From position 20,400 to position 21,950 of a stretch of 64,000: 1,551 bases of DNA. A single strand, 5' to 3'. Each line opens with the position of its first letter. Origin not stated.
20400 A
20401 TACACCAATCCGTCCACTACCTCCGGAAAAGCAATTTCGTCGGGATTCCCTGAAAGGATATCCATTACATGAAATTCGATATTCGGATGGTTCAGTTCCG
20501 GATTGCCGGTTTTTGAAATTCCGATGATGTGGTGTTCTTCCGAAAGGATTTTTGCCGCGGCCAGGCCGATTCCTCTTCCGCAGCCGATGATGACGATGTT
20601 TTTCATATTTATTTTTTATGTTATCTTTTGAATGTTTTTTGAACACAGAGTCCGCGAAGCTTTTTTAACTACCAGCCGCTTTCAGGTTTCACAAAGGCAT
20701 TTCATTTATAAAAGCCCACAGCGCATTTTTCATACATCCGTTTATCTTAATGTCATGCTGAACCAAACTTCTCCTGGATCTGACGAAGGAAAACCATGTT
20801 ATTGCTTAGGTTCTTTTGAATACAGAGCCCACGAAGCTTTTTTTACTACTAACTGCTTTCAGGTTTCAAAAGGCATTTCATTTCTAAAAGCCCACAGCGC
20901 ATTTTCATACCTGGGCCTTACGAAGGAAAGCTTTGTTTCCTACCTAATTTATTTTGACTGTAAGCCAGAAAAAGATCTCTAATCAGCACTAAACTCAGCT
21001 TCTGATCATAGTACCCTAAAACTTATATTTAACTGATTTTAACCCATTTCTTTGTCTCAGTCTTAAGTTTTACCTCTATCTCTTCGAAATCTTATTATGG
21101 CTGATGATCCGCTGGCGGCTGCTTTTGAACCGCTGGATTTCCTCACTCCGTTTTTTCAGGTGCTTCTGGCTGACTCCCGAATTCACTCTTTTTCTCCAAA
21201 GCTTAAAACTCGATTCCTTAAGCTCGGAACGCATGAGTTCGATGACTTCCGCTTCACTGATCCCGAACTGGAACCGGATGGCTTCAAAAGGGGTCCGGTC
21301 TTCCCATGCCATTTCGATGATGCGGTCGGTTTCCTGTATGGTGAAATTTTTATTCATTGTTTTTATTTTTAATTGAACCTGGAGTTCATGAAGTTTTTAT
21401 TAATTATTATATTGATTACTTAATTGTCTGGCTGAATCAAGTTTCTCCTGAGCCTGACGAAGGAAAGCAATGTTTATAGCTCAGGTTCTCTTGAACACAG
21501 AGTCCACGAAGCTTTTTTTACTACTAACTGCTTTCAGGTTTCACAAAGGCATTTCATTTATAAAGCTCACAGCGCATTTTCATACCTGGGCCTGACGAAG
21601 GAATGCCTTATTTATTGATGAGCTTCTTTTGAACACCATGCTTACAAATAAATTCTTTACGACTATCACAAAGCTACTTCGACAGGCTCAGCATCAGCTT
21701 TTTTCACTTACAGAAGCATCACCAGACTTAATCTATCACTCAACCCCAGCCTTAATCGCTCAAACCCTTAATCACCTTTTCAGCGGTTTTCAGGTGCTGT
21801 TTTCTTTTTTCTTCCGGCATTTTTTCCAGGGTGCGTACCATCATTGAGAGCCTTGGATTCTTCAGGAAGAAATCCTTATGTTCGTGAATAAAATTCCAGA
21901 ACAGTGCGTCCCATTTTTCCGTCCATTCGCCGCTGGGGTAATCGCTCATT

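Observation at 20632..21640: ~175-bp interspersed repeat family in tandem arrays that bracket the DUF2805 gene and interrupt the photoreceptor operon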

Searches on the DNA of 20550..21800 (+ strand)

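Call 18: search_rna_families(source=window, start=20550, end=21800, threshold=evalue, max_evalue=10)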
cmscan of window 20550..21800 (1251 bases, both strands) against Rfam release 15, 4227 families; matches with E-value up to 10: 5.
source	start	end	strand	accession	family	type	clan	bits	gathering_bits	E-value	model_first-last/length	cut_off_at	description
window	21383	21455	+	RF00316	snoR43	Gene; snRNA; snoRNA; CD-box;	-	18.3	50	4.7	1-73/73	no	Small nucleolar RNA R43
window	20839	21007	-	RF02195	TP53TG1_1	Gene; lncRNA;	-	15.4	40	3.2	1-153/153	no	TP53 target 1 conserved region 1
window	21676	21763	-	RF02089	CLRN1-AS1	Gene; lncRNA;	-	14.2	48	0.83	1-79/79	no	CLRN1 antisense RNA 1 conserved region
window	20607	20743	-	RF02842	RefA1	Gene; sRNA;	-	13.4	94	5.8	1-222/222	no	Enterococcus sRNA A1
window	20583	20612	+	RF01126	sR41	Gene; snRNA; snoRNA; CD-box;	-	12.2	54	5.3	1-53/53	no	Small nucleolar RNA sR41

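Call 43: search_dna_similar(query=window:20632-20960:+, collection=plasmids, mode=distant, max_evalue=0.001)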
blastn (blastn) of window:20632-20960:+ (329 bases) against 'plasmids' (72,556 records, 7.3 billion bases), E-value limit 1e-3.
No match.

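Call 44: search_dna_similar(query=window:20632-20960:+, collection=phages, mode=distant, max_evalue=0.001)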
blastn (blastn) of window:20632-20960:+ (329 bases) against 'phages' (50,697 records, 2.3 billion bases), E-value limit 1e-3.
No match.
